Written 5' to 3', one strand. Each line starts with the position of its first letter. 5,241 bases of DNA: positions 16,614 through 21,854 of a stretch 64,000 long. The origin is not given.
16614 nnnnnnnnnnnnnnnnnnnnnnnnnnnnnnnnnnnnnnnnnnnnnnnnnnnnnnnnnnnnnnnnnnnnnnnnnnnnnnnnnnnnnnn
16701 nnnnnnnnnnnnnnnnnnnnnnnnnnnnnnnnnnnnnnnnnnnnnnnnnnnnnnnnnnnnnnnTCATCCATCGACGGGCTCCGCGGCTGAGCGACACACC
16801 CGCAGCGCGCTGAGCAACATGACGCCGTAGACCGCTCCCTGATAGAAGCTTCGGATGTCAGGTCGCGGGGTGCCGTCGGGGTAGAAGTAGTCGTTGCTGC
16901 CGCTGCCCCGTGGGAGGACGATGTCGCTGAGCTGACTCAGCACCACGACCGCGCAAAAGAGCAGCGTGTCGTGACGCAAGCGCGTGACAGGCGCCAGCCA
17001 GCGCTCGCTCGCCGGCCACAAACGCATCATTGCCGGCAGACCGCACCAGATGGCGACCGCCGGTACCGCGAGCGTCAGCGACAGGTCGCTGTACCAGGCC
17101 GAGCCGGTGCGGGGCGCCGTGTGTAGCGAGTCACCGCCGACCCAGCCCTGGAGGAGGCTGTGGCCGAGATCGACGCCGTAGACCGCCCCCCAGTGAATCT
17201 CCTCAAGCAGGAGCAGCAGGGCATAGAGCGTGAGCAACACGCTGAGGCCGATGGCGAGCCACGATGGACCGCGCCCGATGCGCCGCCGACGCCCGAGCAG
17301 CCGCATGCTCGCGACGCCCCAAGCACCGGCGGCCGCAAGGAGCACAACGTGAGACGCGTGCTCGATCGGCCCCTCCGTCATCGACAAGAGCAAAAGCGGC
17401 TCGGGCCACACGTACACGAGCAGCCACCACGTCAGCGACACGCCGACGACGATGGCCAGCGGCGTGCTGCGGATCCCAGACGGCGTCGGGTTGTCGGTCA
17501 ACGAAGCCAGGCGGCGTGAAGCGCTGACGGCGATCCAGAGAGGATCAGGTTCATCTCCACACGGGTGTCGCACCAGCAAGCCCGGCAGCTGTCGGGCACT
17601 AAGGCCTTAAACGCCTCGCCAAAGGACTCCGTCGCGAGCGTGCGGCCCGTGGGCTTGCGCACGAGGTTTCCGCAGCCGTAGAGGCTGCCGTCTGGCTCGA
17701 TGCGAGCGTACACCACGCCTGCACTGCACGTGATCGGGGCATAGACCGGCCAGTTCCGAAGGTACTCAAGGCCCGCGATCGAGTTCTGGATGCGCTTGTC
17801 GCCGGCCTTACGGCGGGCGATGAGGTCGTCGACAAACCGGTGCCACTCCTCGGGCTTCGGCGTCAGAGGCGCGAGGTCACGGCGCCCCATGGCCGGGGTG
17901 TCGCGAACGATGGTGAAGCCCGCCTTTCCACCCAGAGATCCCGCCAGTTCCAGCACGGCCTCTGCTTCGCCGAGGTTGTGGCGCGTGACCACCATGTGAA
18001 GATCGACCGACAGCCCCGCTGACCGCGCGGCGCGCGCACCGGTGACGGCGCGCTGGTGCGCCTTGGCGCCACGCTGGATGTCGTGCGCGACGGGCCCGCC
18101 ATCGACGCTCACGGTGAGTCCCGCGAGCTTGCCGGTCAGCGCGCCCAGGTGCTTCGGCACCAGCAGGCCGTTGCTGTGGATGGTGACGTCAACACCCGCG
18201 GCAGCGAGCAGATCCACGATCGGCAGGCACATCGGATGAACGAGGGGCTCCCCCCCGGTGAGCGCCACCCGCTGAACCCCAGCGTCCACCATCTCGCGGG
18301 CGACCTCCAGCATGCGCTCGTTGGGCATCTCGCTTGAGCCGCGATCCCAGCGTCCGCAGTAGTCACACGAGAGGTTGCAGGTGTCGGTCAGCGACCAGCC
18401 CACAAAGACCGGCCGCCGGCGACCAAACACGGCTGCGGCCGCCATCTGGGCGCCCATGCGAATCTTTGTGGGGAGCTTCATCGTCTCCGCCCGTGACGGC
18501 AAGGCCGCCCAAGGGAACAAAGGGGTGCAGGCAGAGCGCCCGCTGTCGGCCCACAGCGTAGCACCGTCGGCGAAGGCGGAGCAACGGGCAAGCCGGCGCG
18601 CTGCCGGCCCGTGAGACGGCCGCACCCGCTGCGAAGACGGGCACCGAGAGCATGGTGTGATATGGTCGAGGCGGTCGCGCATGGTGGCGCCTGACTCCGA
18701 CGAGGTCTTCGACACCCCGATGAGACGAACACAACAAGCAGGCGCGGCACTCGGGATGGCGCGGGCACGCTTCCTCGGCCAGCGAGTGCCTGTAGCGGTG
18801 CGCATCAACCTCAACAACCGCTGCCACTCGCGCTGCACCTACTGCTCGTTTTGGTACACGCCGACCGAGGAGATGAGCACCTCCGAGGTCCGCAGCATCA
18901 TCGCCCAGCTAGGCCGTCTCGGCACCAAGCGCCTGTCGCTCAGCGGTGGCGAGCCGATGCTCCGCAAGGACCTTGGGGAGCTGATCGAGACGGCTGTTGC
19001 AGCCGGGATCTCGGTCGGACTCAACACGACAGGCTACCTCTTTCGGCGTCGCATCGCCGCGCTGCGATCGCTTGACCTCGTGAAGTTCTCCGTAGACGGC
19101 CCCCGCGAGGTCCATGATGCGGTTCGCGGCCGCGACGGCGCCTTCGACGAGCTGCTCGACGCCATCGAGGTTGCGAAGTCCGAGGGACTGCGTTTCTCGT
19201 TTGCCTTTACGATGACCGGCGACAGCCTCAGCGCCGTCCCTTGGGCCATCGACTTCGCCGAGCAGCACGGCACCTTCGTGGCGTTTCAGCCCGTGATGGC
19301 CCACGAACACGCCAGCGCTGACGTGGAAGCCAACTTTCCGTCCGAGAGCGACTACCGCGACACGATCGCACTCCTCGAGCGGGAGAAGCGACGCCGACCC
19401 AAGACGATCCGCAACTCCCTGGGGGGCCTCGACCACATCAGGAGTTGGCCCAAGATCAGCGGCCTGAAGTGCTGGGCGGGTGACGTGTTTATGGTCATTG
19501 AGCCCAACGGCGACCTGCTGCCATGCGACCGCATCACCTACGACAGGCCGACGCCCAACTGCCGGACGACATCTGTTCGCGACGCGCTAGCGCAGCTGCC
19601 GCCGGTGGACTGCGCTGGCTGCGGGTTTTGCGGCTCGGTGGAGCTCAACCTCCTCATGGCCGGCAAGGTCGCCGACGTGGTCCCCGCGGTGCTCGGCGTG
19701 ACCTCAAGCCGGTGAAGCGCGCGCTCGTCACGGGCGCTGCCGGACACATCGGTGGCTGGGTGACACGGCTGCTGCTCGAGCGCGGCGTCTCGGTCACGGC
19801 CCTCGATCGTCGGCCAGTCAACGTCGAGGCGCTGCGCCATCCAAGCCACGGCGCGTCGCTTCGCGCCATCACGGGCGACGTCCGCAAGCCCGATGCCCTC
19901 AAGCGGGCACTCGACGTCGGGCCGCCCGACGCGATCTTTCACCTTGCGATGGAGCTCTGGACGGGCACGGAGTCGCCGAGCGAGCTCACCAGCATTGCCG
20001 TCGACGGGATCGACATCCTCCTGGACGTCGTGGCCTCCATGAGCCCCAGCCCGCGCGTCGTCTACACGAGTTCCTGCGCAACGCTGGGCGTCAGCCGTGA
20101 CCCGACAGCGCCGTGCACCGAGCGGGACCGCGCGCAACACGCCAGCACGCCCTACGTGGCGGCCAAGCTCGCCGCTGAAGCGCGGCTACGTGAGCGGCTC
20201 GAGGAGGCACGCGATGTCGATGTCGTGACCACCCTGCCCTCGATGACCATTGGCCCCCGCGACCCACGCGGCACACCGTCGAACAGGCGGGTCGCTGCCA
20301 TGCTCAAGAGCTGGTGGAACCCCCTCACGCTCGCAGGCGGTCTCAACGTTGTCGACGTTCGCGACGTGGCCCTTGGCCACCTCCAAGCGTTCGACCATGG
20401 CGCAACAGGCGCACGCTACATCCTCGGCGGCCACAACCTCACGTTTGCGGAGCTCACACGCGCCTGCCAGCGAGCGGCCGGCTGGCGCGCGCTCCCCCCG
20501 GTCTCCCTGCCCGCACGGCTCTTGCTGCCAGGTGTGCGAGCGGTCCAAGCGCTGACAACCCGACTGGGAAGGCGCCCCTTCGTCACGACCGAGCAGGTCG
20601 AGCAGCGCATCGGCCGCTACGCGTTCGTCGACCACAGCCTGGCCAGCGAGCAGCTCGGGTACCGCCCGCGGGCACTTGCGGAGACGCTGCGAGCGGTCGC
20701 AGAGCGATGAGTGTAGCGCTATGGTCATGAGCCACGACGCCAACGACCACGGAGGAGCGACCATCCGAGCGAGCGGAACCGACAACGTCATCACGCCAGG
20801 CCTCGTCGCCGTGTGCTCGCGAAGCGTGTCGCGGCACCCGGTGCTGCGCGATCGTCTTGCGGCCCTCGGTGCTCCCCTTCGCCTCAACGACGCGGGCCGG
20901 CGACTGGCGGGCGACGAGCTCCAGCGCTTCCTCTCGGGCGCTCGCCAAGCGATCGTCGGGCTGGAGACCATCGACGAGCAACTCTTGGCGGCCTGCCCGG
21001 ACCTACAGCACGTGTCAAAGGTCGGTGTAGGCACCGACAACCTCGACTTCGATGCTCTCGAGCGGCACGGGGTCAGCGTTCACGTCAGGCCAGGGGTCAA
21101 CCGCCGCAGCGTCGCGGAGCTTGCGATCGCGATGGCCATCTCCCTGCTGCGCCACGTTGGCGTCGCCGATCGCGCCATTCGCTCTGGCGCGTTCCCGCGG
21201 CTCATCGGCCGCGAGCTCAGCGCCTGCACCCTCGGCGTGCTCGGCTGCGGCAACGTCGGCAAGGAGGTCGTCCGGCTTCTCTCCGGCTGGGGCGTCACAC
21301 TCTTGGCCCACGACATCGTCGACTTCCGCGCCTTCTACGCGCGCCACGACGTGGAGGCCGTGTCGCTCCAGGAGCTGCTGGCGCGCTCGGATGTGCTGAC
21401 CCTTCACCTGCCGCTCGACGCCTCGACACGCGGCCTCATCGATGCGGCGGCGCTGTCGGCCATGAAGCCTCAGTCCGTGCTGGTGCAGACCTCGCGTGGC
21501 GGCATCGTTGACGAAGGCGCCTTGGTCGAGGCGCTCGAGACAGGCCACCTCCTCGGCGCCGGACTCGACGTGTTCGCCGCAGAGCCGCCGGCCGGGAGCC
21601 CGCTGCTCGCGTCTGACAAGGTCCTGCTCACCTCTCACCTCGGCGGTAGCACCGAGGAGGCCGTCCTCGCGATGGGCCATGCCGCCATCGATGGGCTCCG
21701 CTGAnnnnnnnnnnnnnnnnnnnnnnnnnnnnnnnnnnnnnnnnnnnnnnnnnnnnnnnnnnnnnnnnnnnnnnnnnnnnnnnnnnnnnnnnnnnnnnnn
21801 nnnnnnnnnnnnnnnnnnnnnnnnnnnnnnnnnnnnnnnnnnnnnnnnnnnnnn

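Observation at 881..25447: Radical-SAM-dense 25-kb island (7 rSAM enzymes, UbiA prenyltransferase, aminotransferase, CMP-sugar-acid operon) that matches no pathway I know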

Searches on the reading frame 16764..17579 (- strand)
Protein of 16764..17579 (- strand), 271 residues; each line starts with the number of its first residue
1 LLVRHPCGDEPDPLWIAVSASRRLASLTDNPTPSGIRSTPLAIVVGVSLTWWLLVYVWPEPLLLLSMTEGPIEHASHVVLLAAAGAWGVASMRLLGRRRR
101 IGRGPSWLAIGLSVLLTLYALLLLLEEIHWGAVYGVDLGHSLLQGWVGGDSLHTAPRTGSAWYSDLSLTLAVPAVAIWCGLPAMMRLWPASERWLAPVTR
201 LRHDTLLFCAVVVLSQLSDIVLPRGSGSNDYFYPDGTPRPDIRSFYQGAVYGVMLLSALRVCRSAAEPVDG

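Call 6: search_protein_families(library=pfam, proteins=[window:16764-17579:-], max_evalue=0.01)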
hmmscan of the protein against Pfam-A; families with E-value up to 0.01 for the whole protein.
window:16764-17579:- (271 aa): 0 families

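Call 9: search_protein_families(library=ncbifam, proteins=[window:16764-17579:-], max_evalue=0.01)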
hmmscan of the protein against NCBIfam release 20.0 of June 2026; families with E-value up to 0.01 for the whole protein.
window:16764-17579:- (271 aa): 0 families

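Call 29: search_protein_families(library=pfam, proteins=[window:16764-17579:-], max_evalue=10)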
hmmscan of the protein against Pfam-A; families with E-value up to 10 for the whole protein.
window:16764-17579:- (271 aa): 0 families
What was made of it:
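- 16764..17579 (-): G13: membrane protein with 5 TM segments and unknown function. No Pfam hit (calls 6, 29).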

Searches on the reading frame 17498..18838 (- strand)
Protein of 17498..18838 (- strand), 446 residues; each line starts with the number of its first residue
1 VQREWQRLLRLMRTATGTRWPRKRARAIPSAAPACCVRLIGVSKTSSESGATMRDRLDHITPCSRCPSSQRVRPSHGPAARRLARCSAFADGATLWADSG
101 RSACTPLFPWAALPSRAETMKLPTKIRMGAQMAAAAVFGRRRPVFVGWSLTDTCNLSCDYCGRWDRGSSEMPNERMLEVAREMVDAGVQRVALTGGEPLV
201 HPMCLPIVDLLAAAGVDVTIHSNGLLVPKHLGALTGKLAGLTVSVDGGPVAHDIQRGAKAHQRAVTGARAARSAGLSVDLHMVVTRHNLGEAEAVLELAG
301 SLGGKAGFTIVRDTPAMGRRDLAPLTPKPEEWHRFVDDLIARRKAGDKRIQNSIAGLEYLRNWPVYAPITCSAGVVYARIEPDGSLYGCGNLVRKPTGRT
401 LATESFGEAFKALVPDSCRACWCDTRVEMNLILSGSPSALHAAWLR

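Call 6: search_protein_families(library=pfam, proteins=[window:17498-18838:-], max_evalue=0.01)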
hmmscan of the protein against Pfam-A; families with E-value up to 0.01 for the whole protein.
window:17498-18838:- (446 aa): 2 families
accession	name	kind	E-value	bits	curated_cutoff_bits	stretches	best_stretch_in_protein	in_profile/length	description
PF04055.27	Radical_SAM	-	1.9e-20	74.2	29.5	1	149-299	2-166/166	Radical SAM superfamily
PF13353.11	Fer4_12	-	0.0037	18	22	1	152-216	13-82/137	4Fe-4S single cluster domain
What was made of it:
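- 17498..18484 (-): G14: twitch-type rSAM (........). The start is inferred from the 328-351-aa orthologues; the longest ORF runs to 18838. Radical_SAM 74 bits (call 6).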

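Call 9: search_protein_families(library=ncbifam, proteins=[window:17498-18838:-], max_evalue=0.01)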
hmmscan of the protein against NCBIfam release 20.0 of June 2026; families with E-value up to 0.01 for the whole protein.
window:17498-18838:- (446 aa): 57 families (the best 25 are shown)
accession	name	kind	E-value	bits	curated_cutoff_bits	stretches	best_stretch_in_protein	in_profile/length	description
NF049973.1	radical_Rv1681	equivalog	2.2e-20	72.9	380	1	126-313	52-248/326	Rv1681 family radical SAM protein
TIGR02666.1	moaA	equivalog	4.8e-20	71.8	284.05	1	148-288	14-169/336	GTP 3',8-cyclase MoaA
TIGR04303.1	GeoRSP_rSAM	equivalog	8.6e-20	71.6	400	1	142-346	3-211/325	GeoRSP system radical SAM/SPASM protein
TIGR04251.1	SCM_rSAM_ScmF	equivalog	1.7e-19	70.4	400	1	149-311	9-182/353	SynChlorMet cassette radical SAM/SPASM protein ScmF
TIGR03962.1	mycofact_rSAM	equivalog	6e-19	68.4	265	1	139-393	7-263/339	mycofactocin radical SAM maturase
TIGR02668.1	moaA_archaeal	equivalog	1.1e-18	67.2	325.25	1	148-301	14-175/303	GTP 3',8-cyclase MoaA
TIGR04250.1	SCM_rSAM_ScmE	equivalog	2.6e-18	66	400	1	146-362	5-229/358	SynChlorMet cassette radical SAM/SPASM protein ScmE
NF050035.1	rSAM_WgK_link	exception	4.8e-18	65.3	650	1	142-352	7-222/367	radical SAM/SPASM peptide maturase WgkB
TIGR03961.1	rSAM_PTO1314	hypoth_equivalog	2.4e-17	63.2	306.05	1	137-373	16-247/332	PTO1314 family radical SAM protein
TIGR04347.1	pseudo_SAM_Halo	equivalog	3.6e-17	62.7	525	1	139-299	34-199/390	TIGR04347 family pseudo-SAM/SPASM protein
TIGR04055.1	rSAM_NirJ2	equivalog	4.9e-17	62.4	500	1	146-392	2-257/326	putative heme d1 biosynthesis radical SAM protein NirJ2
TIGR04545.1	rSAM_ahbD_hemeb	equivalog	2e-16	60.3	500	1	146-337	2-199/339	heme b synthase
TIGR04133.1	rSAM_w_lipo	hypoth_equivalog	1.1e-15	57.4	425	1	147-393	27-283/350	TIGR04133 family radical SAM/SPASM protein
TIGR04054.1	rSAM_NirJ1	equivalog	6.7e-15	54.6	650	1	134-298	27-196/387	putative heme d1 biosynthesis radical SAM protein NirJ1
TIGR04466.1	rSAM_BlsE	equivalog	7.8e-15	55.1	400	1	150-295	9-158/327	cytosylglucuronate decarboxylase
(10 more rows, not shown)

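Call 44: search_solved_structures(query=window:17498-18838:-, max_evalue=0.001)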
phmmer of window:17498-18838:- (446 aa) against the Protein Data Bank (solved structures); distinct sequences matched with E-value up to 0.001: 8.
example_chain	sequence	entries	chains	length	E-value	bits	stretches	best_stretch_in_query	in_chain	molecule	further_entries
7vob_C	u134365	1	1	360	5.4e-14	55.5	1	142-293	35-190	Cytosylglucuronate decarboxylase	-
7voc_C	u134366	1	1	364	5.6e-14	55.5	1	142-293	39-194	Cytosylglucuronate decarboxylase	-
8wm2_A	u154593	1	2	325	3e-12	49.8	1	135-300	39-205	Fe-S radical SAM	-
6efn_A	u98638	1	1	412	1.4e-09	41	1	143-310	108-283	Sporulation killing factor maturation protein SkfB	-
6c8v_A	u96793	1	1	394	1.5e-09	40.9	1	143-307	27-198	Coenzyme PQQ synthesis protein E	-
1tv7_A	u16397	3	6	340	3.6e-07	33.1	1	147-284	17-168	Molybdenum cofactor biosynthesis protein A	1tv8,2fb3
2fb2_A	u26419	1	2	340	3.9e-07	33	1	146-284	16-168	Molybdenum cofactor biosynthesis protein A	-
7n7h_A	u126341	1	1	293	0.00071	22.2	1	143-212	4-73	VIPERIN-LIKE ENZYME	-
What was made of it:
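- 17498..18484 (-): Best PDB relative is BlsE, 5e-14 (call 44).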

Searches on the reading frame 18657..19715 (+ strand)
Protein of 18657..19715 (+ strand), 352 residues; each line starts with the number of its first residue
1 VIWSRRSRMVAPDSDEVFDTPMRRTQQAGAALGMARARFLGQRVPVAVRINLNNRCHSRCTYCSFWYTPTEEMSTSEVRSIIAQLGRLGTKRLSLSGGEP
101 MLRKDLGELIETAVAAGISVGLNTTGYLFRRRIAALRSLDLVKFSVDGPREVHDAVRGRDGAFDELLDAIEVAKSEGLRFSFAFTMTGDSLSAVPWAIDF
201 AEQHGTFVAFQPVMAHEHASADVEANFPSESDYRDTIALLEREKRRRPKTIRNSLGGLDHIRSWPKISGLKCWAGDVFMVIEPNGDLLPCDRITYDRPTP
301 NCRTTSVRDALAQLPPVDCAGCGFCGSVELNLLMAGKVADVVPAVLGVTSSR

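Call 6: search_protein_families(library=pfam, proteins=[window:18657-19715:+], max_evalue=0.01)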
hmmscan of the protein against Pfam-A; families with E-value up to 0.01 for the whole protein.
window:18657-19715:+ (352 aa): 3 families
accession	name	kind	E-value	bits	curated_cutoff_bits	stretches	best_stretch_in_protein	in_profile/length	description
PF04055.27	Radical_SAM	-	2e-25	90.3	29.5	1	50-199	1-164/166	Radical SAM superfamily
PF13353.11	Fer4_12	-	1.6e-05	25.6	22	1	55-151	14-118/137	4Fe-4S single cluster domain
PF13186.11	SPASM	-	0.00054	20.6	21.5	1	272-311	1-43/67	Iron-sulfur cluster-binding domain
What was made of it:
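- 18657..19715 (+): G15: rSAM/SPASM (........), first gene of the sugar-acid operon. Radical_SAM 90 bits (call 6).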

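Call 9: search_protein_families(library=ncbifam, proteins=[window:18657-19715:+], max_evalue=0.01)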
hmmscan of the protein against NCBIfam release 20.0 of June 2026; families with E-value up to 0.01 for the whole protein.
window:18657-19715:+ (352 aa): 66 families (the best 25 are shown)
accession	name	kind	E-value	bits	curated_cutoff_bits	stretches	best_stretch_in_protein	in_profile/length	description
TIGR04347.1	pseudo_SAM_Halo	equivalog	2e-25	89.9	525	1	41-205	34-203/390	TIGR04347 family pseudo-SAM/SPASM protein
TIGR04546.1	rSAM_ahbC_deAc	equivalog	4.4e-25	88.3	650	1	39-227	33-227/390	12,18-didecarboxysiroheme deacetylase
TIGR03961.1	rSAM_PTO1314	hypoth_equivalog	7.8e-25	87.9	306.05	1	42-290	19-263/332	PTO1314 family radical SAM protein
TIGR04051.1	rSAM_NirJ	equivalog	1.1e-23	83.9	515.45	1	48-205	4-167/354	heme d1 biosynthesis radical SAM protein NirJ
TIGR02109.1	PQQ_syn_pqqE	equivalog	3.2e-23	82.3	381.35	1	44-292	5-259/358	pyrroloquinoline quinone biosynthesis protein PqqE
TIGR04545.1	rSAM_ahbD_hemeb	equivalog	2.5e-21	76.5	500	1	54-241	8-202/339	heme b synthase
TIGR02666.1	moaA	equivalog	2.8e-19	69.3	284.05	1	46-238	10-217/336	GTP 3',8-cyclase MoaA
TIGR03913.1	rad_SAM_trio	equivalog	4.6e-19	68.2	591.75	1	42-201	15-179/477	GDL motif peptide-associated radical SAM/SPASM maturase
TIGR04054.1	rSAM_NirJ1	equivalog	6.8e-19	67.7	650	1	45-187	36-183/387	putative heme d1 biosynthesis radical SAM protein NirJ1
TIGR04055.1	rSAM_NirJ2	equivalog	7.5e-19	68.4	500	1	50-294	4-258/326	putative heme d1 biosynthesis radical SAM protein NirJ2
TIGR02668.1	moaA_archaeal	equivalog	8.8e-19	67.6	325.25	1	47-210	11-183/303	GTP 3',8-cyclase MoaA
NF049973.1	radical_Rv1681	equivalog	3e-18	65.8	380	1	22-200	52-233/326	Rv1681 family radical SAM protein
NF045574.1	sacti_mat_StsB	exception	5.6e-18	65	625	1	52-294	102-342/466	StsB family radical SAM/SPASM domain sactipeptide maturase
TIGR04053.2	TIGR04053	equivalog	1.2e-17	64.3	395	1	45-203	7-175/366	TIGR04053 family radical SAM/SPASM domain-containing protein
NF050035.1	rSAM_WgK_link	exception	1.6e-17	63.6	650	1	44-191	7-161/367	radical SAM/SPASM peptide maturase WgkB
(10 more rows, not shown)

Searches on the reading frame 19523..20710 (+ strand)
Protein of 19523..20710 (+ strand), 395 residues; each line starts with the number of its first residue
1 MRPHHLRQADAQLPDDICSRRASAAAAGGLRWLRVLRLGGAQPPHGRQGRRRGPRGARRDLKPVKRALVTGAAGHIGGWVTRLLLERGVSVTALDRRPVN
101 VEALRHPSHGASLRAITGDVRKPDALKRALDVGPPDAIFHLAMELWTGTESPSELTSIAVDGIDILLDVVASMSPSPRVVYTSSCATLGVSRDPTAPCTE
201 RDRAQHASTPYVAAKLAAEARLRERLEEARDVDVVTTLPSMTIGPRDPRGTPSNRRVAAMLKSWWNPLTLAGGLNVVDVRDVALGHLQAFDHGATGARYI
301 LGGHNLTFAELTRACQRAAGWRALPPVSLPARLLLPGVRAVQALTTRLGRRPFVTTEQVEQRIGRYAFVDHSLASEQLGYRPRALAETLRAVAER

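Call 6: search_protein_families(library=pfam, proteins=[window:19523-20710:+], max_evalue=0.01)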
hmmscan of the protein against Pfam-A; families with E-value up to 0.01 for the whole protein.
window:19523-20710:+ (395 aa): 10 families
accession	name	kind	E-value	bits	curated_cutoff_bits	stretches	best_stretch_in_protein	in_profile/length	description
PF01370.27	Epimerase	-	3.9e-28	98.9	20.9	1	67-301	1-239/240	NAD dependent epimerase/dehydratase family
PF16363.11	GDP_Man_Dehyd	-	3.9e-18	66.4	27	1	68-249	1-190/332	GDP-mannose 4,6 dehydratase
PF13460.12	NAD_binding_10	-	2e-08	34.7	27.2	1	71-224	1-133/184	NAD(P)H-binding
PF01073.25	3Beta_HSD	-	6.6e-08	32.3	22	1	68-224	1-159/280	3-beta hydroxysteroid dehydrogenase/isomerase family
PF00106.31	adh_short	-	1.3e-05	25.2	26.6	1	65-130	1-68/195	short chain dehydrogenase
PF08659.16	KR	-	0.00015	22.1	22.6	1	68-145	4-92/180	KR domain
PF05368.20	NmrA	-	0.00028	21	27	1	65-131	3-68/298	NmrA-like family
PF04321.23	RmlD_sub_bind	-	0.00089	18.9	27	1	66-143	2-60/287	RmlD substrate binding domain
PF02254.24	TrkA_N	-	0.0041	17.9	23.8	1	73-129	6-58/116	TrkA-N domain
PF02719.21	Polysacc_synt_2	-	0.0068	16.1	20.2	1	68-142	2-85/293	Polysaccharide biosynthesis protein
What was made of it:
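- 19523..20710 (+): G16: HpnA-like NAD-dependent SDR epimerase/dehydratase. The true start is probably near 19709. Epimerase 98.9 bits (call 6).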

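Call 9: search_protein_families(library=ncbifam, proteins=[window:19523-20710:+], max_evalue=0.01)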
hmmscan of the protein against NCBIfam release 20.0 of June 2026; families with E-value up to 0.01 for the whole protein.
window:19523-20710:+ (395 aa): 47 families (the best 25 are shown)
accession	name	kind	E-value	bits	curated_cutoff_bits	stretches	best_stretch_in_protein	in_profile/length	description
TIGR03466.1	HpnA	hypoth_equivalog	7.5e-57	192.7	367.65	1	66-391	2-316/327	hopanoid-associated sugar epimerase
NF052578.1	StrlDmthSdmBMthl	equivalog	1.2e-19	71.2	600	1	67-334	3-259/328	sterol demethylase protein SdmB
TIGR01179.1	galE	equivalog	2.9e-13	49.4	262.3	1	67-228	2-162/332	UDP-glucose 4-epimerase GalE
NF043036.1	ErythonDh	equivalog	7.8e-13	48.3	325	1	67-225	3-163/321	D-erythronate dehydrogenase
NF042422.1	oxyalk_red_OleD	equivalog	1.5e-12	47.5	580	1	67-383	3-314/329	2-alkyl-3-oxoalkanoate reductase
TIGR04180.1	EDH_00030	hypoth_equivalog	1.1e-11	44.4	475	1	68-247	2-180/297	NAD-dependent 4,6-dehydratase LegB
NF042423.1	oxyalk_red_Shew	equivalog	4.3e-09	35.9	580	1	63-252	7-184/331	2-alkyl-3-oxoalkanoate reductase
TIGR01181.1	dTDP_gluc_dehyt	equivalog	1e-08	34.6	365.1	1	67-245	2-184/321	dTDP-glucose 4,6-dehydratase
TIGR02622.1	CDP_4_6_dhtase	equivalog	4.7e-08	32.5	278.45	1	65-178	5-123/352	CDP-glucose 4,6-dehydratase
NF005539.0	PRK07201.1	equivalog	9.2e-06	24.6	549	1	68-225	4-164/657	SDR family oxidoreductase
NF004526.0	PRK05872.1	subfamily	9.4e-06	24.9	276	1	65-130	11-77/297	short-chain dehydrogenase/reductase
NF004849.1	PRK06200.1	equivalog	3.7e-05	23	330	1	65-131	7-72/269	3-(cis-5,6-dihydroxycyclohexa-1,3-dien-1-yl)propanoate dehydrogenase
NF040491.1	SDR_subfam_4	equivalog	4.4e-05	23.3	265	1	67-130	3-76/256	mycofactocin-coupled SDR family oxidoreductase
NF005594.0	PRK07326.1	equivalog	5.5e-05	22.8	271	1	65-131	7-74/237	SDR family oxidoreductase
NF007956.0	PRK10675.1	subfamily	7.8e-05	21.9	394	1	66-225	2-163/338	UDP-glucose 4-epimerase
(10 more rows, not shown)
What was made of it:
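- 19523..20710 (+): HpnA 192.7 bits against a 367.65 cut-off (call 9).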

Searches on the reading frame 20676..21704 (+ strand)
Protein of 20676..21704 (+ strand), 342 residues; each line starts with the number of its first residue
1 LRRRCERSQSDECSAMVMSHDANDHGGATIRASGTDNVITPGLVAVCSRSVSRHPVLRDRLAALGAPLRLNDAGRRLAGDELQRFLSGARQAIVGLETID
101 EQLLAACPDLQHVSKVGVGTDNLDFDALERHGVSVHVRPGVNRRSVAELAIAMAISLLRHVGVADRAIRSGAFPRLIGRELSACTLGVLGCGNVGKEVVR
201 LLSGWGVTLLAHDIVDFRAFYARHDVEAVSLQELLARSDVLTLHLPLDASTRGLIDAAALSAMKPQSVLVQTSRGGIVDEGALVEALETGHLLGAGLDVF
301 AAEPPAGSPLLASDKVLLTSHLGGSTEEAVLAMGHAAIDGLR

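Call 6: search_protein_families(library=pfam, proteins=[window:20676-21704:+], max_evalue=0.01)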
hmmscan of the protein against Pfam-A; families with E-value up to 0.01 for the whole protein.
window:20676-21704:+ (342 aa): 3 families
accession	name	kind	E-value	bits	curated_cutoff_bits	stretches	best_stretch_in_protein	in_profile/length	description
PF02826.25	2-Hacid_dh_C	-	9.6e-50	168.9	25.1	1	151-323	1-178/178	D-isomer specific 2-hydroxyacid dehydrogenase, NAD binding domain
PF00389.36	2-Hacid_dh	-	3e-18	66.2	24.6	1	78-339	29-118/134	D-isomer specific 2-hydroxyacid dehydrogenase, catalytic domain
PF03446.21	NAD_binding_2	-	0.0011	19.4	21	1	186-287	2-107/161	NAD binding domain of 6-phosphogluconate dehydrogenase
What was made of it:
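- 20676..21704 (+): G17: D-2-hydroxyacid dehydrogenase, phosphoglycerate-dehydrogenase-like. 2-Hacid_dh_C 169 bits (call 6).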

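Call 9: search_protein_families(library=ncbifam, proteins=[window:20676-21704:+], max_evalue=0.01)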
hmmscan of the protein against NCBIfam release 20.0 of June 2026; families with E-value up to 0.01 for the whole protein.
window:20676-21704:+ (342 aa): 21 families
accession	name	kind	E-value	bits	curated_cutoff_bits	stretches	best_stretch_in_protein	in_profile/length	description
TIGR01327.1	PGDH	equivalog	6.5e-63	213.3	454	1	98-335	51-291/525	phosphoglycerate dehydrogenase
NF008759.0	PRK11790.1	equivalog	2.4e-51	174.7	404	1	77-335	43-307/410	phosphoglycerate dehydrogenase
NF009714.1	PRK13243.1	equivalog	4.8e-47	160.9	455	1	97-335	55-303/332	glyoxylate reductase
NF005069.0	PRK06487.1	equivalog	5.1e-45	153.9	448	1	81-327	41-293/320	2-hydroxyacid dehydrogenase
NF011938.0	PRK15409.1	equivalog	2.8e-40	138.3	492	1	86-341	43-305/324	glyoxylate/hydroxypyruvate reductase GhrB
NF006263.0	PRK08410.1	equivalog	2.2e-34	119.3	389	1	98-330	52-292/311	D-2-hydroxyacid dehydrogenase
NF000492.1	vanH_gen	exception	5.4e-34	117.7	540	1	109-303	66-255/312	D-lactate dehydrogenase VanH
NF005387.0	PRK06932.1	equivalog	5.8e-33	114.2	492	1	99-330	55-295/314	2-hydroxyacid dehydrogenase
NF001309.0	PRK00257.1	equivalog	1.9e-32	112.7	434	1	96-324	46-257/379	4-phosphoerythronate dehydrogenase PdxB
NF005750.0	PRK07574.1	equivalog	4.9e-32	111.4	329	1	104-329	109-341/386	NAD-dependent formate dehydrogenase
NF041369.1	Dhydh_Halo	equivalog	1.2e-31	110.1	400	1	109-329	55-279/305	D-2-hydroxyacid dehydrogenase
NF000371.1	vanH_Agroup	exception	1.6e-25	90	700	1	110-303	72-260/322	VanH-A/VanH-Pt family D-lactate dehydrogenase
NF006374.0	PRK08605.1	subfamily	6.2e-25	87.9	356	1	110-304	70-267/332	D-lactate dehydrogenase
NF000004.1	vanH-D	exception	1.3e-24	86.9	550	1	99-303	60-261/323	D-lactate dehydrogenase VanH-D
NF000151.1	vanH-Ac1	exception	9.6e-23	81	750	1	87-303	77-291/351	D-lactate dehydrogenase VanH-Ac1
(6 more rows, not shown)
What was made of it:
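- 20676..21704 (+): PGDH 213 bits against a 454 cut-off (call 9).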
